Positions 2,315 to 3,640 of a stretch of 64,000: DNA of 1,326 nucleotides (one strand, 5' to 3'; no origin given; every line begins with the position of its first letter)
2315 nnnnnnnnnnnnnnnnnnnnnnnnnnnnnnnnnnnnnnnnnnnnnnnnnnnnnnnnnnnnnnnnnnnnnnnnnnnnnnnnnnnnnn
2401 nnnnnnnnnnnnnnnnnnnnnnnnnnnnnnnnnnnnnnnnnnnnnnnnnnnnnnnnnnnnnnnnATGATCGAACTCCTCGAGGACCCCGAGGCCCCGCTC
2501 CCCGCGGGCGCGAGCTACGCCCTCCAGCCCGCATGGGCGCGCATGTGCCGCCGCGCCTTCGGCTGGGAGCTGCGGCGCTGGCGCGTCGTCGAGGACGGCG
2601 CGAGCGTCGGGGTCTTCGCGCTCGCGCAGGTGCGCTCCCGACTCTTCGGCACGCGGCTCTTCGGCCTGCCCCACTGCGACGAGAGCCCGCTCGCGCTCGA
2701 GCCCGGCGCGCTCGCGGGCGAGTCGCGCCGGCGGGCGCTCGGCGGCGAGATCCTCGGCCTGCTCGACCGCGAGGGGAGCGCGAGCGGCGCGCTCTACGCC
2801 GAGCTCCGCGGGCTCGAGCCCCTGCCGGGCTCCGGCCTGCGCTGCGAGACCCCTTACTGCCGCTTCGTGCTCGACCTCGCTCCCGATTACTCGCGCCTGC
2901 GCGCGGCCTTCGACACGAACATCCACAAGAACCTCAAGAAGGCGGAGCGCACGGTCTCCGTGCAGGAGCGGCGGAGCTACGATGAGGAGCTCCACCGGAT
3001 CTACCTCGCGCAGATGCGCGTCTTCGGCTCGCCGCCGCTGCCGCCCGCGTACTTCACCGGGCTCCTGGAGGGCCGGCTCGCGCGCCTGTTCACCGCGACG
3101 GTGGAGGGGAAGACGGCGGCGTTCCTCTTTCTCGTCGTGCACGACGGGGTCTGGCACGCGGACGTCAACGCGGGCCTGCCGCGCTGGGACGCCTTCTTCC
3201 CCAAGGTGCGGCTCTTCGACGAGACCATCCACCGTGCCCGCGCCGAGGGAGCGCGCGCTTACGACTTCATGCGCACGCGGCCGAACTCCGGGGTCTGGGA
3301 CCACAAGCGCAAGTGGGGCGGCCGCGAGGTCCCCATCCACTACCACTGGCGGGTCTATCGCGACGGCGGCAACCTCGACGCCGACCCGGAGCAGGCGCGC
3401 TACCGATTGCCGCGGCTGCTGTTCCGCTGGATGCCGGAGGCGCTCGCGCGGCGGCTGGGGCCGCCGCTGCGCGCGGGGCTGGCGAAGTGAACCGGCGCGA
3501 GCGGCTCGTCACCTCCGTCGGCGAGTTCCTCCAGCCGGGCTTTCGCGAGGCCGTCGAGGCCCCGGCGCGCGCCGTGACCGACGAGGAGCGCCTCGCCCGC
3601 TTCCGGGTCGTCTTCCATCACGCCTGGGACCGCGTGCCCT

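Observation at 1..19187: Extreme radical-SAM density: nine CxxxCxxC clusters in eight of about 18 genes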

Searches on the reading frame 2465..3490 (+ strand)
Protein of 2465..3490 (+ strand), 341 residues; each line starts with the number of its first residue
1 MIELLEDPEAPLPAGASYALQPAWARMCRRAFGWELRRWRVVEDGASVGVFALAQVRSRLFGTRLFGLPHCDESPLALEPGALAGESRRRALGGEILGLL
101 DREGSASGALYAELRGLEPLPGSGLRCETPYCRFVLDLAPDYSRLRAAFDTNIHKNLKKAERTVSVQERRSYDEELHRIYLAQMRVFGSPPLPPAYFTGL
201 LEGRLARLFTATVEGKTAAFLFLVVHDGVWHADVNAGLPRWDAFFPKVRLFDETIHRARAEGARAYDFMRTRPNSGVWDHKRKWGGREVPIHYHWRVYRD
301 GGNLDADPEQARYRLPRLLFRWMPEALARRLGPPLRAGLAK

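Call 7: search_protein_families(library=pfam, proteins=[window:2465-3487:+], max_evalue=0.01)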
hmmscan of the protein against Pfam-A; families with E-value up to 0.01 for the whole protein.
window:2465-3487:+ (341 aa): 1 family
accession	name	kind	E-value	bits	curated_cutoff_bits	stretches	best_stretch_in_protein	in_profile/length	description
PF13480.13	Acetyltransf_6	-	4e-11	43.7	22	1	151-282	5-143/143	Acetyltransferase (GNAT) domain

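Call 9: search_protein_families(library=ncbifam, proteins=[window:2465-3487:+], max_evalue=0.001)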
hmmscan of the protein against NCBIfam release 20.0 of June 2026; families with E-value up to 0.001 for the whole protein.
window:2465-3487:+ (341 aa): 1 family
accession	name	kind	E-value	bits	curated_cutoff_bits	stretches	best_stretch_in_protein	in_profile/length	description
TIGR03019.1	pepcterm_femAB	equivalog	9.4e-35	120.2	260.35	1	16-335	13-325/330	FemAB family XrtA/PEP-CTERM system-associated protein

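Call 13: find_encoding_contigs(protein=window:2465-3490:+, flank=10000, max_places=6)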
Protein window:2465-3490:+ (341 aa): 1 contig read that carries it; 1 place shown.
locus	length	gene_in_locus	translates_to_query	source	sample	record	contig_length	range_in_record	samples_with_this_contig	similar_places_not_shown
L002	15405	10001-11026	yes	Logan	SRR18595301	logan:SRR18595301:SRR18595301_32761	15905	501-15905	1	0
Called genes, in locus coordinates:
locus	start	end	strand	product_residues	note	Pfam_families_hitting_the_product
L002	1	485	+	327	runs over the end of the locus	?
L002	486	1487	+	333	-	PF04055:Radical_SAM, PF13186:SPASM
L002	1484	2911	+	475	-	PF02310:B12-binding, PF04055:Radical_SAM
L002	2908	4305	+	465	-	PF02310:B12-binding, PF04055:Radical_SAM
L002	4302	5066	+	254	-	PF08241:Methyltransf_11, PF08242:Methyltransf_12, PF13649:Methyltransf_25, PF13847:Methyltransf_31 (faint)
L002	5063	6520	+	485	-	PF02310:B12-binding, PF04055:Radical_SAM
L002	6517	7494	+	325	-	PF04055:Radical_SAM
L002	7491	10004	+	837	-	PF02310:B12-binding, PF13353:Fer4_12 (faint), PF04055:Radical_SAM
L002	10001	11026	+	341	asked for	PF13480:Acetyltransf_6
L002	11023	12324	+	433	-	-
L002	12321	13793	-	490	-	PF02310:B12-binding, PF04055:Radical_SAM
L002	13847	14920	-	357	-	PF13353:Fer4_12 (weak), PF04055:Radical_SAM, PF13186:SPASM (weak)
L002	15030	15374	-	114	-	PF13560:HTH_31, PF01381:HTH_3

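Call 34: search_protein_families(library=pfam, proteins=[L002:57-482:+, L002:4302-5063:+], max_evalue=0.0001)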
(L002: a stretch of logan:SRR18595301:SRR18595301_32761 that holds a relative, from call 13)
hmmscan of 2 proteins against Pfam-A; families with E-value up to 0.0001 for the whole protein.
L002:57-482:+ (142 aa): 0 families

L002:4302-5063:+ (254 aa): 5 families
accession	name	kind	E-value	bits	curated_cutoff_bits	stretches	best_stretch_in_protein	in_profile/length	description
PF08241.18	Methyltransf_11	-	8.7e-14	52.4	21.2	1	69-152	6-94/95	Methyltransferase domain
PF08242.18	Methyltransf_12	-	2.4e-10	41.5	30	1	69-151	6-98/98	Methyltransferase domain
PF13649.12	Methyltransf_25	-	5.9e-10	40.2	27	1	69-149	7-97/97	Methyltransferase domain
PF13847.12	Methyltransf_31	-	3.2e-06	27.3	27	1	69-157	13-113/145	Methyltransferase domain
PF13489.12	Methyltransf_23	-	4.5e-05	23.7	27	1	69-201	32-160/164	Methyltransferase domain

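Call 64: search_protein_families(library=ncbifam, proteins=[L002:486-1484:+, L002:1484-2908:+, L002:2908-4302:+, L002:5063-6517:+, L002:6517-7491:+], max_evalue=1e-10)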
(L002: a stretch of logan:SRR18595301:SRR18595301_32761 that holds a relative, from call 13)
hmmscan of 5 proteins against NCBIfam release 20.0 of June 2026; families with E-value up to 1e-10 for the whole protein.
L002:486-1484:+ (333 aa): 2 families
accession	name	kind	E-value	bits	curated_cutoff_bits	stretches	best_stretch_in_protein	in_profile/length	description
TIGR04317.1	W_rSAM_matur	equivalog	1.1e-15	57.6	380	1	28-286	5-257/349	tungsten cofactor oxidoreductase radical SAM maturase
TIGR04311.1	rSAM_Geo_metal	subfamily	2.7e-11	43.2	400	0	26-204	2-182/423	radical SAM/SPASM family putative metalloenzyme maturase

L002:1484-2908:+ (475 aa): 19 families
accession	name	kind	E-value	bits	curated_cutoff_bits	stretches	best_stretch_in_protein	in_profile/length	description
TIGR02026.1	BchE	equivalog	2.4e-65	221.3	481.35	1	3-392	2-389/497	magnesium-protoporphyrin IX monomethyl ester anaerobic oxidative cyclase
TIGR03471.1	HpnJ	equivalog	6.9e-50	170.3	577.6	1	44-449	49-443/472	hopanoid biosynthesis associated radical SAM protein HpnJ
NF050148.1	rSAM_ApyD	equivalog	5e-45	154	750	1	24-362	24-360/645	RiPP biosynthesis radical SAM protein ApyD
TIGR04479.1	bcpD_PhpK_rSAM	subfamily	2.8e-33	115.1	600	1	119-372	174-413/504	PhpK family radical SAM P-methyltransferase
NF033070.1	rSAM_AprD4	equivalog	1.1e-32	113.5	500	1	13-398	30-398/456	AprD4 family radical SAM diol-dehydratase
NF038361.1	rSAM_Sden_1168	equivalog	5e-32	111.2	575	1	2-436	64-513/560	Sden_1168 family B12-binding radical SAM P-methyltransferase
TIGR03975.1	rSAM_ocin_1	subfamily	2.9e-31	108.6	281.85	1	57-361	120-423/606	RiPP maturation radical SAM C-methyltransferase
TIGR04072.2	rSAM_ladder_B12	equivalog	4.1e-31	108.1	360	1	194-397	177-379/443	lipid biosynthesis B12-binding/radical SAM protein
TIGR04014.1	B12_SAM_MJ_0865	equivalog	1.5e-30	106.4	360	1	104-391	77-359/434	methyl-coenzyme M reductase glutamine C-methyltransferase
TIGR04367.1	HpnR_B12_rSAM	equivalog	2e-28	99.2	650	1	1-368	1-352/490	hopanoid C-3 methylase HpnR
TIGR04013.1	B12_SAM_MJ_1487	hypoth_equivalog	1.5e-26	93.2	251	1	57-248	35-201/382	TIGR04013 family B12-binding domain/radical SAM domain-containing protein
TIGR04385.1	B12_rSAM_cofa1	equivalog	2.9e-26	92.7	450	1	25-364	20-360/438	B12 lower ligand biosynthesis radical SAM protein BzaD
NF040546.1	rSAM_CUAEP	equivalog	8.4e-25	87.4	500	1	24-361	12-334/468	CUAEP/CCAEP-tail radical SAM (seleno)protein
TIGR04295.1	B12_rSAM_oligo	hypoth_equivalog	6.1e-24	84.5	400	1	25-338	25-333/422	TIGR04295 family B12-binding domain-containing radical SAM protein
NF040542.1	rSAM_RCCLKC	equivalog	1.8e-20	73.5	450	1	25-356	13-338/423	arsinothricin biosynthesis radical SAM protein ArsL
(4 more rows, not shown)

L002:2908-4302:+ (465 aa): 16 families
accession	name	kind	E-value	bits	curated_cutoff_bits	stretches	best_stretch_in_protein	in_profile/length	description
TIGR03471.1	HpnJ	equivalog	3.6e-48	164.6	577.6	1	48-443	49-444/472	hopanoid biosynthesis associated radical SAM protein HpnJ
NF033070.1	rSAM_AprD4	equivalog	1.4e-42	146.1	500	1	25-392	40-396/456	AprD4 family radical SAM diol-dehydratase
TIGR02026.1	BchE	equivalog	3.3e-42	145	481.35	1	3-440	2-435/497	magnesium-protoporphyrin IX monomethyl ester anaerobic oxidative cyclase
NF050148.1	rSAM_ApyD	equivalog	2.9e-35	121.8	750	1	26-388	24-395/645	RiPP biosynthesis radical SAM protein ApyD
TIGR04479.1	bcpD_PhpK_rSAM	subfamily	5.9e-31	107.4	600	1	128-388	179-433/504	PhpK family radical SAM P-methyltransferase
TIGR04072.2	rSAM_ladder_B12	equivalog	4.8e-30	104.6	360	1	197-402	180-387/443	lipid biosynthesis B12-binding/radical SAM protein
TIGR04367.1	HpnR_B12_rSAM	equivalog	2.8e-29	102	650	1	1-401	1-386/490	hopanoid C-3 methylase HpnR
TIGR04014.1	B12_SAM_MJ_0865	equivalog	6.1e-27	94.5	360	1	101-386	71-358/434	methyl-coenzyme M reductase glutamine C-methyltransferase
TIGR04013.1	B12_SAM_MJ_1487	hypoth_equivalog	7.8e-25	87.5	251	1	65-245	39-200/382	TIGR04013 family B12-binding domain/radical SAM domain-containing protein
TIGR04295.1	B12_rSAM_oligo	hypoth_equivalog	6.9e-24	84.3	400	1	2-314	1-311/422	TIGR04295 family B12-binding domain-containing radical SAM protein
NF038361.1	rSAM_Sden_1168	equivalog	5.8e-23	81.2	575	1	60-412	131-499/560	Sden_1168 family B12-binding radical SAM P-methyltransferase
TIGR03975.1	rSAM_ocin_1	subfamily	1.4e-20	73.3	281.85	1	63-354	122-420/606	RiPP maturation radical SAM C-methyltransferase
NF040546.1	rSAM_CUAEP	equivalog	4.5e-18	65.2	500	1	27-349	13-326/468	CUAEP/CCAEP-tail radical SAM (seleno)protein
TIGR04385.1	B12_rSAM_cofa1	equivalog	5.6e-18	65.4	450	1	45-357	37-357/438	B12 lower ligand biosynthesis radical SAM protein BzaD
NF033712.0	B12_rSAM_KedN5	subfamily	3.6e-15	55.2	700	1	64-253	57-252/624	KedN5 family methylcobalamin-dependent radical SAM C-methyltransferase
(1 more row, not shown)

L002:5063-6517:+ (485 aa): 21 families
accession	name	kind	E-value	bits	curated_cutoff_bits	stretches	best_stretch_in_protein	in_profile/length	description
TIGR02026.1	BchE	equivalog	1.1e-66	225.7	481.35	1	2-446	1-435/497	magnesium-protoporphyrin IX monomethyl ester anaerobic oxidative cyclase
TIGR03471.1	HpnJ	equivalog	5.7e-60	203.5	577.6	1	42-460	46-455/472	hopanoid biosynthesis associated radical SAM protein HpnJ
NF038361.1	rSAM_Sden_1168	equivalog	5.2e-59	200.2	575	1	2-441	64-522/560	Sden_1168 family B12-binding radical SAM P-methyltransferase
NF050148.1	rSAM_ApyD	equivalog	1.4e-54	185.6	750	1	17-362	16-360/645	RiPP biosynthesis radical SAM protein ApyD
TIGR04367.1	HpnR_B12_rSAM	equivalog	9.9e-44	149.7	650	1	1-388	1-371/490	hopanoid C-3 methylase HpnR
TIGR04479.1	bcpD_PhpK_rSAM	subfamily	4.4e-40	137.5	600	1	25-373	71-414/504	PhpK family radical SAM P-methyltransferase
TIGR04072.2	rSAM_ladder_B12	equivalog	9.4e-38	130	360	1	26-397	18-379/443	lipid biosynthesis B12-binding/radical SAM protein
TIGR04014.1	B12_SAM_MJ_0865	equivalog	1.4e-37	129.6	360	1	96-394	69-362/434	methyl-coenzyme M reductase glutamine C-methyltransferase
TIGR03975.1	rSAM_ocin_1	subfamily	2.4e-36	125.4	281.85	1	66-357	128-419/606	RiPP maturation radical SAM C-methyltransferase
NF033070.1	rSAM_AprD4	equivalog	1.9e-32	112.7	500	1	22-403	38-403/456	AprD4 family radical SAM diol-dehydratase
TIGR04013.1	B12_SAM_MJ_1487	hypoth_equivalog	7.1e-32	110.7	251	1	56-368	33-333/382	TIGR04013 family B12-binding domain/radical SAM domain-containing protein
TIGR04385.1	B12_rSAM_cofa1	equivalog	2.6e-28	99.4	450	1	25-361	19-357/438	B12 lower ligand biosynthesis radical SAM protein BzaD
TIGR04295.1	B12_rSAM_oligo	hypoth_equivalog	3.9e-27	95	400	1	21-347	20-342/422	TIGR04295 family B12-binding domain-containing radical SAM protein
NF040546.1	rSAM_CUAEP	equivalog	1.7e-26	93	500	1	25-363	12-336/468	CUAEP/CCAEP-tail radical SAM (seleno)protein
NF033712.0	B12_rSAM_KedN5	subfamily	3.3e-23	81.8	700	1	66-358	62-360/624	KedN5 family methylcobalamin-dependent radical SAM C-methyltransferase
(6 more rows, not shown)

L002:6517-7491:+ (325 aa): 29 families (the best 25 are shown)
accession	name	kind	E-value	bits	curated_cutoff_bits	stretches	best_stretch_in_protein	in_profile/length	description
TIGR04545.1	rSAM_ahbD_hemeb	equivalog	2.5e-35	122.5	500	1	51-231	5-183/339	heme b synthase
TIGR04055.1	rSAM_NirJ2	equivalog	4.6e-34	118.4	500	1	53-229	7-180/326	putative heme d1 biosynthesis radical SAM protein NirJ2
TIGR04546.1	rSAM_ahbC_deAc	equivalog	1.4e-30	106.4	650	1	48-232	41-219/390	12,18-didecarboxysiroheme deacetylase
TIGR04347.1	pseudo_SAM_Halo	equivalog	2e-30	106.4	525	1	43-228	36-217/390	TIGR04347 family pseudo-SAM/SPASM protein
TIGR04051.1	rSAM_NirJ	equivalog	3e-28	98.8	515.45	1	48-229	4-182/354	heme d1 biosynthesis radical SAM protein NirJ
TIGR02109.1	PQQ_syn_pqqE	equivalog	5.6e-28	97.9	381.35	1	44-225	5-184/358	pyrroloquinoline quinone biosynthesis protein PqqE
TIGR04053.2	TIGR04053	equivalog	9.6e-28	97.5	395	1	44-229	6-192/366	TIGR04053 family radical SAM/SPASM domain-containing protein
TIGR02668.1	moaA_archaeal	equivalog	4.7e-26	91.5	325.25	1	47-212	11-175/303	GTP 3',8-cyclase MoaA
TIGR04303.1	GeoRSP_rSAM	equivalog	7.6e-26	91.4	400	1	44-216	3-170/325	GeoRSP system radical SAM/SPASM protein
TIGR03962.1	mycofact_rSAM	equivalog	1.4e-24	86.9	265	1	41-224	7-188/339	mycofactocin radical SAM maturase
TIGR04054.1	rSAM_NirJ1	equivalog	1.2e-23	83.4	650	1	48-228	38-215/387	putative heme d1 biosynthesis radical SAM protein NirJ1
TIGR02666.1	moaA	equivalog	2.2e-23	82.8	284.05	1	51-215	15-185/336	GTP 3',8-cyclase MoaA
NF001199.0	PRK00164.2-1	equivalog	6.1e-23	81.4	231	1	49-214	15-179/308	GTP 3',8-cyclase MoaA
TIGR04251.1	SCM_rSAM_ScmF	equivalog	5.9e-21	75.2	400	1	50-220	8-179/353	SynChlorMet cassette radical SAM/SPASM protein ScmF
NF050035.1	rSAM_WgK_link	exception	3e-20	72.5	650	1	44-242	7-203/367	radical SAM/SPASM peptide maturase WgkB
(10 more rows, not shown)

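Call 68: search_protein_families(library=padloc, proteins=[window:2465-3487:+], max_evalue=0.001)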
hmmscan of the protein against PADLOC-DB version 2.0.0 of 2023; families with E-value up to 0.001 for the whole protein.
window:2465-3487:+ (341 aa): 0 families

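Call 76: find_related_loci(query=L002:486-1484:+, collection=metagenome_contigs, flank=10000)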
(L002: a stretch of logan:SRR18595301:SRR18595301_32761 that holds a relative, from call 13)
Query L002:486-1484:+ (333 aa) in metagenome_contigs; peptide patterns used: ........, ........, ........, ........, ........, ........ (x = any residue, [..] = any of these).
202 stretches matched a pattern; 1 encode a relative of the query (tblastn E <= 1e-3); 1 distinct loci.
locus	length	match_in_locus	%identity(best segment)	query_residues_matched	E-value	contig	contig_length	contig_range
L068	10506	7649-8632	46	1-330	1e-79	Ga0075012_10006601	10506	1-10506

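Call 80: search_protein_families(library=ncbifam, proteins=[L068:6576-7646:+, L068:3962-4969:-, L068:5946-6620:-], max_evalue=0.00001)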
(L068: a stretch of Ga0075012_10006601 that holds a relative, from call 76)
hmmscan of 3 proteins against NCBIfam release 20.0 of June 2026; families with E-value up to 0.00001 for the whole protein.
L068:6576-7646:+ (357 aa): 16 families
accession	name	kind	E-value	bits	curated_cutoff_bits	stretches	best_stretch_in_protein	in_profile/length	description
TIGR03466.1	HpnA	hypoth_equivalog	5.8e-34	117.4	367.65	1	28-356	3-326/327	hopanoid-associated sugar epimerase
NF052578.1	StrlDmthSdmBMthl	equivalog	1e-30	107.7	600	1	28-356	3-327/328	sterol demethylase protein SdmB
TIGR04180.1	EDH_00030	hypoth_equivalog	3.1e-23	82.3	475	1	29-209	2-188/297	NAD-dependent 4,6-dehydratase LegB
NF042422.1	oxyalk_red_OleD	equivalog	9.5e-22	77.8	580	1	29-345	4-322/329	2-alkyl-3-oxoalkanoate reductase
TIGR01746.1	Thioester-redct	subfamily_domain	2e-15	56.9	213.35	1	28-269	2-279/371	thioester reductase domain-containing protein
NF042423.1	oxyalk_red_Shew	equivalog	3e-15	56.1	580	1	27-295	10-281/331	2-alkyl-3-oxoalkanoate reductase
TIGR01179.1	galE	equivalog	3e-13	49.3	262.3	1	29-198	3-178/332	UDP-glucose 4-epimerase GalE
TIGR01181.1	dTDP_gluc_dehyt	equivalog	6.4e-13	48.5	365.1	1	28-255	2-244/321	dTDP-glucose 4,6-dehydratase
NF058621.1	DiazavRedAvaA7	equivalog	9.5e-12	45.2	400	1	29-264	4-241/304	3-diazoavenalumate denitrifying reductase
NF043036.1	ErythonDh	equivalog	1.3e-11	44.3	325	1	29-181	4-164/321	D-erythronate dehydrogenase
NF005539.0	PRK07201.1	equivalog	1.4e-11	43.8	549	1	29-198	4-179/657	SDR family oxidoreductase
TIGR02197.1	heptose_epim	equivalog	1.9e-10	40.4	274.6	1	29-200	2-174/316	ADP-glyceromanno-heptose 6-epimerase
TIGR01777.1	yfcH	hypoth_equivalog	9e-08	32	207.35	1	29-268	2-238/292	TIGR01777 family oxidoreductase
NF047837.1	UDPAcbARedWbcJ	equivalog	3.9e-07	29.3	500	1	80-198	36-135/372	UDP-2-acetamido-2,6-beta-L-arabino-hexul-4-ose reductase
NF008360.0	PRK11150.1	equivalog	5.1e-06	25.9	452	1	29-207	3-184/310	ADP-glyceromanno-heptose 6-epimerase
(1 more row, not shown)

L068:3962-4969:- (336 aa): 7 families
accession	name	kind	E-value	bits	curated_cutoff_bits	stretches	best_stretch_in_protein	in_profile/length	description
TIGR03588.1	PseC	equivalog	6.8e-17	61.4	423.5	1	36-206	33-211/380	UDP-4-amino-4,6-dideoxy-N-acetyl-beta-L-altrosamine transaminase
TIGR04427.1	PLP_DesI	equivalog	2.1e-16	60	650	1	23-206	43-225/390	dTDP-4-dehydro-6-deoxyglucose aminotransferase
NF008687.0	PRK11706.1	equivalog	1.1e-13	50.7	375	1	21-201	20-201/375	dTDP-4-amino-4,6-dideoxygalactose transaminase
TIGR04181.1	NHT_00031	hypoth_equivalog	2.7e-12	46.3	420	1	34-199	31-214/359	LegC family aminotransferase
NF011936.0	PRK15407.1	equivalog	3.2e-12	45.9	423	1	34-194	66-236/440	lipopolysaccharide biosynthesis protein RfbH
TIGR02379.1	ECA_wecE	subfamily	1.9e-10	40.1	434.85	1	22-201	21-202/376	dTDP-4-amino-4,6-dideoxy-D-glucose transaminase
NF008658.2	PRK11658.1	equivalog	5.5e-10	38.4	631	1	36-204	36-205/379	UDP-4-amino-4-deoxy-L-arabinose aminotransferase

L068:5946-6620:- (225 aa): 72 families (the best 25 are shown)
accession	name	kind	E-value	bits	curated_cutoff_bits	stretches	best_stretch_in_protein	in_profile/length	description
NF005437.0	PRK07024.1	equivalog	5e-19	68.7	266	1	18-194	4-186/259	SDR family oxidoreductase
NF005489.0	PRK07102.1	equivalog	2.5e-17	63.3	267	1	20-194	3-181/243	SDR family oxidoreductase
NF004824.0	PRK06180.1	subfamily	3.5e-17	62.5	298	1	19-200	5-190/279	oxidoreductase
NF009466.0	PRK12826.1-2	subfamily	4.1e-17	62.5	222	1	18-191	3-184/248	3-oxoacyl-ACP reductase FabG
NF005559.1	PRK07231.1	subfamily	5.4e-16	58.8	215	1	17-194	3-186/249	glucose 1-dehydrogenase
NF006099.0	PRK08251.1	equivalog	6.7e-16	58.2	253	1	18-194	4-189/250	SDR family oxidoreductase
NF006123.0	PRK08267.1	equivalog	1.7e-13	50.4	261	1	21-194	5-183/261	SDR family oxidoreductase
TIGR01963.1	PHB_DH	subfamily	5.5e-13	48.8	307.05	1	21-194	4-183/255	3-hydroxybutyrate dehydrogenase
NF006073.0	PRK08219.1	equivalog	1.2e-12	48.1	218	1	19-192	4-172/227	SDR family oxidoreductase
NF006114.0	PRK08263.1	subfamily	2.7e-12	46.5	290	1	22-188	7-178/280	short chain dehydrogenase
NF005065.0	PRK06482.1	equivalog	1.2e-11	44.6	291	1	22-188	6-177/276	SDR family oxidoreductase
NF005878.0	PRK07825.1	subfamily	2.5e-11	43.4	287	1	18-195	9-188/278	short chain dehydrogenase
NF004765.0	PRK06101.1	equivalog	5.5e-11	42.1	406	1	21-194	4-174/241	SDR family oxidoreductase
NF038213.1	SDR_TniO_fam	equivalog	6.6e-11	42.1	300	1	21-193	5-191/249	SDR family oxidoreductase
NF005806.0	PRK07666.1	equivalog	7.3e-11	41.8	286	1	17-186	6-183/239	3-ketoacyl-ACP reductase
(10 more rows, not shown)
